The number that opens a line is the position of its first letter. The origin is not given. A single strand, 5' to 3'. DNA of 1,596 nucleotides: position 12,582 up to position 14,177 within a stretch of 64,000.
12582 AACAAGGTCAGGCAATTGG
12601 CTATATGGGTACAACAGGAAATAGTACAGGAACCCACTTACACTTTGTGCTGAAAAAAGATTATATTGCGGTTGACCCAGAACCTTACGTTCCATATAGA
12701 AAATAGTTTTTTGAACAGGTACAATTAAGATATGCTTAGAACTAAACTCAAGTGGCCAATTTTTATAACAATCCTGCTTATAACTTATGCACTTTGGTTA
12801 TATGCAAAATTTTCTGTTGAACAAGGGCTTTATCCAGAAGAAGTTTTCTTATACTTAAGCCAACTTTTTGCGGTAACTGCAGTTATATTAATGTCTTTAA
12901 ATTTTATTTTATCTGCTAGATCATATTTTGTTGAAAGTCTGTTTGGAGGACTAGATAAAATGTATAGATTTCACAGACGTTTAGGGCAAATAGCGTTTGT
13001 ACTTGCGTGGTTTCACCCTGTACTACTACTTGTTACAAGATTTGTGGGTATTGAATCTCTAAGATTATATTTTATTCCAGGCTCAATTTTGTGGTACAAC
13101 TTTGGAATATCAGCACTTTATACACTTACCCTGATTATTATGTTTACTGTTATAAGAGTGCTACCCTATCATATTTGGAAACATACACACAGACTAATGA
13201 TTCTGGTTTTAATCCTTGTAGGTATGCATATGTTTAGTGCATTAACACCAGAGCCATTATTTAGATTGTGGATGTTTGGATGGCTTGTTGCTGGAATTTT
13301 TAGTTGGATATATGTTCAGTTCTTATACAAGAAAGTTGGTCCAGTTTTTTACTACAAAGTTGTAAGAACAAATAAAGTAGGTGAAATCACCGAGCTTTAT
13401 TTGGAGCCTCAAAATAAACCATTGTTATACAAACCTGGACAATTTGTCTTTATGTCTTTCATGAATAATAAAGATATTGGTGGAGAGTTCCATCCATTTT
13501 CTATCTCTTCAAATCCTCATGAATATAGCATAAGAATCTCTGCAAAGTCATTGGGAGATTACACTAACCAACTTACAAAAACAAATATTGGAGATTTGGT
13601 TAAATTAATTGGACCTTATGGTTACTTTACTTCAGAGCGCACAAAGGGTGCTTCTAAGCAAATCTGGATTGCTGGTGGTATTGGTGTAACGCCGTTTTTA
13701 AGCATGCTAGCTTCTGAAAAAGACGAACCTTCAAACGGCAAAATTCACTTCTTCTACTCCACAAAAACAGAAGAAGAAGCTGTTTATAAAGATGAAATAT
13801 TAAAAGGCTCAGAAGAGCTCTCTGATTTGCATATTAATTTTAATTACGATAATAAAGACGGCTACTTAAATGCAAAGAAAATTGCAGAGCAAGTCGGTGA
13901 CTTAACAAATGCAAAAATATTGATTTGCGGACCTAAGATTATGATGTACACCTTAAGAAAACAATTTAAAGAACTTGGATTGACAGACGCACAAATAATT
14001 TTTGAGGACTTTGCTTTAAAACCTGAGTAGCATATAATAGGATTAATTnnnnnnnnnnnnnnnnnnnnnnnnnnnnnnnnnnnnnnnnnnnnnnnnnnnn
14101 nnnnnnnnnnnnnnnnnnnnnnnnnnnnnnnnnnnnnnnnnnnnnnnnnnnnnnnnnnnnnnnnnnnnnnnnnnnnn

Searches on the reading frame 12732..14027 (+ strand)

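Call 22: search_protein_families(library=pfam, proteins=[window:12732-14027:+], max_evalue=0.001)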
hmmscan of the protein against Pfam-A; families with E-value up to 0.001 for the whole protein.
window:12732-14027:+ (432 aa): 5 families
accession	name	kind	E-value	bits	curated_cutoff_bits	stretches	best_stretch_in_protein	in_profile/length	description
PF01794.25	Ferric_reduct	-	1.3e-12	48.3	28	1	47-163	2-120/121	Ferric reductase like transmembrane component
PF00175.26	NAD_binding_1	-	1.8e-11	45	22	1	313-409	2-108/109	Oxidoreductase NAD-binding domain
PF08022.18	FAD_binding_8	-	5e-09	36.7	22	1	217-284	14-81/109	FAD-binding domain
PF08030.17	NAD_binding_6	-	8.4e-05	23.1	22.2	0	313-368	7-68/156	Ferric reductase NAD binding domain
PF00970.30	FAD_binding_6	-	0.00028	21.6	21.1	1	219-299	16-97/99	Oxidoreductase FAD-binding domain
